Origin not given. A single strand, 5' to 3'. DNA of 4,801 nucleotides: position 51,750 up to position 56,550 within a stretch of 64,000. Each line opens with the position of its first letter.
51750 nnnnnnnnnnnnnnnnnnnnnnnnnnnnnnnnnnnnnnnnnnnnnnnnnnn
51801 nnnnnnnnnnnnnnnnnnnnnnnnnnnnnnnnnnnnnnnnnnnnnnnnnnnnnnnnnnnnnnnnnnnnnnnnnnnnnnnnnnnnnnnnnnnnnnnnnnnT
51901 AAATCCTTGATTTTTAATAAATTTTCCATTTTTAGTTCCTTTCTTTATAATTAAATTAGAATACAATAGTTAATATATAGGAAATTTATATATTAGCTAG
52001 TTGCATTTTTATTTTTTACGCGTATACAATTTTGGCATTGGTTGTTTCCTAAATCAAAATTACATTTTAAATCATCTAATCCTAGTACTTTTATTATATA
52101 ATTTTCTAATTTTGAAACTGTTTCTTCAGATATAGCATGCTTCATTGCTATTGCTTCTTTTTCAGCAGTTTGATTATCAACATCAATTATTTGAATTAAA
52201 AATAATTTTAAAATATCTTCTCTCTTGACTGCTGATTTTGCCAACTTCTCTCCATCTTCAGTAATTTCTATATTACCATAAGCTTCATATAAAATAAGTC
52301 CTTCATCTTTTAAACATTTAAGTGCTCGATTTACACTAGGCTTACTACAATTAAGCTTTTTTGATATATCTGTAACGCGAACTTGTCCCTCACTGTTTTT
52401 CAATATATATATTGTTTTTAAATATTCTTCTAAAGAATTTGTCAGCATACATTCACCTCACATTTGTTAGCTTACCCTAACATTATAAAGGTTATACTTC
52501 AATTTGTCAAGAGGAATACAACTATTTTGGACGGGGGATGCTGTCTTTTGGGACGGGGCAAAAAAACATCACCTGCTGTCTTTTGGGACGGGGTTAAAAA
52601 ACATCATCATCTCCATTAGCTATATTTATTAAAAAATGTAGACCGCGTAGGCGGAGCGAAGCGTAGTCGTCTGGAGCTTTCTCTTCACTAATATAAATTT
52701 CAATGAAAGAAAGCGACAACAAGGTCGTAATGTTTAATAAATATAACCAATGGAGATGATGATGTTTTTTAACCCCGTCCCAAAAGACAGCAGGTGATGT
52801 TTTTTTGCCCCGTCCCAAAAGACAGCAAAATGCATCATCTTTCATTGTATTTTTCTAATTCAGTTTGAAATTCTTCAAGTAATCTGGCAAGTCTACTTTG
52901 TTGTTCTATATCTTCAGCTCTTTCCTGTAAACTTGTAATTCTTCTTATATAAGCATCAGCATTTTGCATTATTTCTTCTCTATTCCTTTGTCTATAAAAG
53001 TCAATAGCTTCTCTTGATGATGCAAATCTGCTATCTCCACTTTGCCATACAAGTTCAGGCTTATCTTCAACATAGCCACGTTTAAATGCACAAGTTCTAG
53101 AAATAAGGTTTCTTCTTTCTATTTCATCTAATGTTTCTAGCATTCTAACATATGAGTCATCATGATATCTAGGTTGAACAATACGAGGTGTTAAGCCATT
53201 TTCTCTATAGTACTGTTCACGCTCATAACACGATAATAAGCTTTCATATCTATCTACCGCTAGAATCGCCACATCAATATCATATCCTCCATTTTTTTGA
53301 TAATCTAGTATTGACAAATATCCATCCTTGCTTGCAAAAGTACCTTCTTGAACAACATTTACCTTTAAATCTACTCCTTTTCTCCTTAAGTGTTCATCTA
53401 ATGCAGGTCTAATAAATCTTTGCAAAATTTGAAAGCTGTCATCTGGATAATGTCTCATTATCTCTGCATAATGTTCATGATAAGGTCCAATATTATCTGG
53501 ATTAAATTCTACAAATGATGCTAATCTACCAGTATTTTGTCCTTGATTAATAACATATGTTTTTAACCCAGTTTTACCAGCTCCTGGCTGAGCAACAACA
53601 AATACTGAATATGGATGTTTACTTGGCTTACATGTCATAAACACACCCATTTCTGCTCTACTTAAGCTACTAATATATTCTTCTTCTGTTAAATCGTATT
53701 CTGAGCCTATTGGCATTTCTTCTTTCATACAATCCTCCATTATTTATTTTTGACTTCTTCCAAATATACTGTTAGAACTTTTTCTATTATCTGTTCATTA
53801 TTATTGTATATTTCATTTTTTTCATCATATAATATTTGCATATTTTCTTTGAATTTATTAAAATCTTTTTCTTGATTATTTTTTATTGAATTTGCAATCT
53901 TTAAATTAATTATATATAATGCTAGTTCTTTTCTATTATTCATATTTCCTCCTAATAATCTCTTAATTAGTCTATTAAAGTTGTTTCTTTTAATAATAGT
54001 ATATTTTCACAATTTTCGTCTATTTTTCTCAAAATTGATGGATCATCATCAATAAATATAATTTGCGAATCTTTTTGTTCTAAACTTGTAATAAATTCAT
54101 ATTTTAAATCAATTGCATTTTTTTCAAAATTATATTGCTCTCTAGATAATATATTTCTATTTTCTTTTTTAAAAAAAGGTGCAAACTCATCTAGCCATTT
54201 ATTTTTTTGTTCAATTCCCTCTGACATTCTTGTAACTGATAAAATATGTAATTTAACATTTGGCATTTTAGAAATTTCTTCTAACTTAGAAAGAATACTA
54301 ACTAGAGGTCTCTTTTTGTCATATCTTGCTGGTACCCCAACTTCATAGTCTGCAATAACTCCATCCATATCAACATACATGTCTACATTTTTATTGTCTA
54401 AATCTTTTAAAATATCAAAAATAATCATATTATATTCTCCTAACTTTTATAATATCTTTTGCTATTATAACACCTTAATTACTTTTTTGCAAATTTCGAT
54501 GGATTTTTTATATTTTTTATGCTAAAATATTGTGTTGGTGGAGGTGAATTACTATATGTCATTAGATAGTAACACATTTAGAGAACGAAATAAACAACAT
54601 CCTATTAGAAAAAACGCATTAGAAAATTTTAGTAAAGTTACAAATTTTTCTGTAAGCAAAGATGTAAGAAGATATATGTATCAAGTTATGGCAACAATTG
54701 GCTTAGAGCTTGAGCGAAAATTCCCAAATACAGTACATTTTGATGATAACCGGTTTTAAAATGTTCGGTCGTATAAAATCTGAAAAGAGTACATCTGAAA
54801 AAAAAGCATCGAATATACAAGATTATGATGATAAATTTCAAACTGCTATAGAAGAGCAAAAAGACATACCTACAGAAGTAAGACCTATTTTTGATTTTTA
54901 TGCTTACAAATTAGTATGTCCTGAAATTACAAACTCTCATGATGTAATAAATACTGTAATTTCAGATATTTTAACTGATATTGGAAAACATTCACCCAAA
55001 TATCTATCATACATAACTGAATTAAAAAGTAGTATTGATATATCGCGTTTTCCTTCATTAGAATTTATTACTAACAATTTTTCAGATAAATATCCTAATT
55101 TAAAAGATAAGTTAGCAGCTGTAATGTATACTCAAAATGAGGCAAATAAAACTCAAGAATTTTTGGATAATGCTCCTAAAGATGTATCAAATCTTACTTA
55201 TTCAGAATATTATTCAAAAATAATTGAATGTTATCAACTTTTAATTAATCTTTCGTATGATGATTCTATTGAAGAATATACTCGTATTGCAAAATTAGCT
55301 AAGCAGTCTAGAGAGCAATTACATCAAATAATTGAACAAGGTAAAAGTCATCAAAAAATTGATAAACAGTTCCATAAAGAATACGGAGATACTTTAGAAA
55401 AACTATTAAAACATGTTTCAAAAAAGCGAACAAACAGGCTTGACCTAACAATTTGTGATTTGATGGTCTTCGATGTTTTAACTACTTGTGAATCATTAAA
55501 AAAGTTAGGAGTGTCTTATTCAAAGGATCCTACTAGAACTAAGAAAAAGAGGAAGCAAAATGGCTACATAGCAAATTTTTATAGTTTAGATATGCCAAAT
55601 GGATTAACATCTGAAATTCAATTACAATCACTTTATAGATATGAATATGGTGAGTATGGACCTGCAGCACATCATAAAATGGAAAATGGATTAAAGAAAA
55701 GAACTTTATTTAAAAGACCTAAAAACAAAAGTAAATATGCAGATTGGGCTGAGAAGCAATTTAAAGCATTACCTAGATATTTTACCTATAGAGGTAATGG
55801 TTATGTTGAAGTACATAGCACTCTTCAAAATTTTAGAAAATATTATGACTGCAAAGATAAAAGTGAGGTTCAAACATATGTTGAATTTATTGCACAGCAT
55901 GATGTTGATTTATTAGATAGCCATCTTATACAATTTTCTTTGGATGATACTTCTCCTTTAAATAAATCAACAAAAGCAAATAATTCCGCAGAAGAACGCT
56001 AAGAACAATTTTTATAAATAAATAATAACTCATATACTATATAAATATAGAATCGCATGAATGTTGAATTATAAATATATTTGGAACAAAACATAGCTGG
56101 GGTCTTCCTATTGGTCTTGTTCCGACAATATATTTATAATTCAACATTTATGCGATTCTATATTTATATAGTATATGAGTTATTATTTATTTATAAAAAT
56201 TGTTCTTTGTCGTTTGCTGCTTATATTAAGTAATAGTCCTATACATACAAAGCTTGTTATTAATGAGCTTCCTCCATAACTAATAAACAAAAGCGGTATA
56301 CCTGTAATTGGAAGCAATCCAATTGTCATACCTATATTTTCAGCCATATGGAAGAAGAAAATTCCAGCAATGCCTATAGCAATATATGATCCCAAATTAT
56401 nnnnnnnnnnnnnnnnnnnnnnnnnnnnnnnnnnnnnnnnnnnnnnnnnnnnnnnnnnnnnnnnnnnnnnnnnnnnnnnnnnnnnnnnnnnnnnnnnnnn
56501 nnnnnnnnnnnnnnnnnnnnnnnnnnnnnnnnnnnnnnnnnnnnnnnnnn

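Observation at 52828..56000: Accessory islet: HAD nucleotidase / small ORF / zeta-toxin operon divergent from an atypical RSH gene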

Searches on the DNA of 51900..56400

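Call 39: search_rna_families(source=window, start=51900, end=56400, threshold=evalue, max_evalue=1)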
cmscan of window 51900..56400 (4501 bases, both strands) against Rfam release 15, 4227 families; matches with E-value up to 1: 3.
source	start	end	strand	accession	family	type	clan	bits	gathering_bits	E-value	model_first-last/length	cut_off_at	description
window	52548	52818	-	RF04156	MIR2670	Gene; miRNA;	-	75.3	117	5.5e-15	1-200/200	no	MIR2670 microRNA precursor family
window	52548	52818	+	RF04156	MIR2670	Gene; miRNA;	-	72.9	117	2.2e-14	1-200/200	no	MIR2670 microRNA precursor family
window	55133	55217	+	RF02406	snoR120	Gene; snRNA; snoRNA; CD-box;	-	30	55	0.22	1-74/74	no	Small nucleolar RNA snoR120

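Call 44: search_rna_families(source=window, start=52450, end=52900, threshold=evalue, max_evalue=0.01, show_alignments=1)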
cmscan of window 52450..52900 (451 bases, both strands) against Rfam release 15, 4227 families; matches with E-value up to 0.01: 3.
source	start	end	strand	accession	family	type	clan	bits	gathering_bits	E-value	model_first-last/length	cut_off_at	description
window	52548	52818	-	RF04156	MIR2670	Gene; miRNA;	-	75.3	117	5.5e-16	1-200/200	no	MIR2670 microRNA precursor family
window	52548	52818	+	RF04156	MIR2670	Gene; miRNA;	-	72.9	117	2.3e-15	1-200/200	no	MIR2670 microRNA precursor family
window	52549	52817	+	RF04120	MIR5998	Gene; miRNA;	-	72.7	180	9.6e-16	1-173/173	no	MIR5998 microRNA precursor family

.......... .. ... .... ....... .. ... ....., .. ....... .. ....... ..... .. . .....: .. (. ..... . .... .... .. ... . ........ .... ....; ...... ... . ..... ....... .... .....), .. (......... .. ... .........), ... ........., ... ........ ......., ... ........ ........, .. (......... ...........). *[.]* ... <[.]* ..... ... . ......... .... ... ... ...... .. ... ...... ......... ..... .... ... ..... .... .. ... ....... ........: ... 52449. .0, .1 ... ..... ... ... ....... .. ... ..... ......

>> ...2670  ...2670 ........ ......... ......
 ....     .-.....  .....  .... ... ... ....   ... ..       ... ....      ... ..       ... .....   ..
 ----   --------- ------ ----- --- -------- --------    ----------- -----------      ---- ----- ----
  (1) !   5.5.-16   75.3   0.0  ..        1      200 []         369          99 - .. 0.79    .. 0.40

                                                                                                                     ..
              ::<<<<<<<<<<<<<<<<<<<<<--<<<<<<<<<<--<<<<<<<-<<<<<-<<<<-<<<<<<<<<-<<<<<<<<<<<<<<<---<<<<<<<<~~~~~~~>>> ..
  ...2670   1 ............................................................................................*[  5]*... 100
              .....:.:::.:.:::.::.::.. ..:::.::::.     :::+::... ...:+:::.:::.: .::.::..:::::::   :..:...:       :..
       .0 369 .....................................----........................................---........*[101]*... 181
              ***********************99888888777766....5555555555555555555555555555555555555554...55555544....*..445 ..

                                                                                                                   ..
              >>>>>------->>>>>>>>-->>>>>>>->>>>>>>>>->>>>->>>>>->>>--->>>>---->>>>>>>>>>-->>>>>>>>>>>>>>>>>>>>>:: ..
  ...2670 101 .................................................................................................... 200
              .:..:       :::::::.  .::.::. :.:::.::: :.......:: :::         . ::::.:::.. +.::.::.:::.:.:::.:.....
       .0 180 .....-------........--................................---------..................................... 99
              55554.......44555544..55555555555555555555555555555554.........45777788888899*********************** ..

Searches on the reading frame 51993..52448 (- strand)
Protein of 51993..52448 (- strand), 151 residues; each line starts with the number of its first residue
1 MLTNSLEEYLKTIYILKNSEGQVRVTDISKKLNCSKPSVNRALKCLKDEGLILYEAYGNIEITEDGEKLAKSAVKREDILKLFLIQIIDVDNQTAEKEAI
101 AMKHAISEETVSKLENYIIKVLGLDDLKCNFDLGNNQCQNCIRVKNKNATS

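Call 3: search_protein_families(library=pfam, proteins=[window:51993-52448:-], max_evalue=0.1)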
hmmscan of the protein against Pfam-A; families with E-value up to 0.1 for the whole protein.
window:51993-52448:- (151 aa): 27 families (the best 25 are shown)
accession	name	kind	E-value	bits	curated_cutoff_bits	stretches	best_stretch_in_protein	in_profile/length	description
PF01325.25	Fe_dep_repress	-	1.6e-15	57.4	26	1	1-58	1-58/60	Iron dependent repressor, N-terminal DNA binding domain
PF02742.21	Fe_dep_repr_C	-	1.1e-12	48.2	27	1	63-118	1-56/70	Iron dependent repressor, metal binding and dimerisation domain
PF01022.26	HTH_5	-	7.1e-06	26.2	22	1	15-52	10-45/47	Bacterial regulatory protein, arsR family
PF08279.18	HTH_11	-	1.2e-05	25.5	25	1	12-54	5-47/55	HTH domain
PF01047.28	MarR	-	1.2e-05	25.5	24.6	1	12-52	8-47/59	MarR family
PF13545.12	HTH_Crp_2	-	3.3e-05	24.2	27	1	25-63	25-62/70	Crp-like helix-turn-helix domain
PF14947.12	HTH_45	-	5.4e-05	23.6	25.5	1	15-79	11-75/77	Winged helix-turn-helix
PF12802.13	MarR_2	-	9.7e-05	22.9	27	1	13-52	11-50/61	MarR family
PF01978.25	TrmB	-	0.0002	21.6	25.6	1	19-52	19-52/68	Sugar-specific transcriptional regulator TrmB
PF07106.19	TBPIP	-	0.00022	21.5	22.8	1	30-62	27-58/62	TBPIP/Hop2 winged helix domain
PF13384.12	HTH_23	-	0.0003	21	24.6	1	18-51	13-46/50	Homeodomain-like domain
PF09339.16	HTH_IclR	-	0.00038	20.6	22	1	16-52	12-48/52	IclR helix-turn-helix domain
PF24034.1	DUF7343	-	0.00055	20.2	27.6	1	11-58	7-54/62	Domain of unknown function (DUF7343)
PF13730.12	HTH_36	-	0.00055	20.1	25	1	23-52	26-55/55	Helix-turn-helix domain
PF25213.1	HVO_A0261_N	-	0.00059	20.1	35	1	20-72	22-73/86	HVO_A0261 N-terminal domain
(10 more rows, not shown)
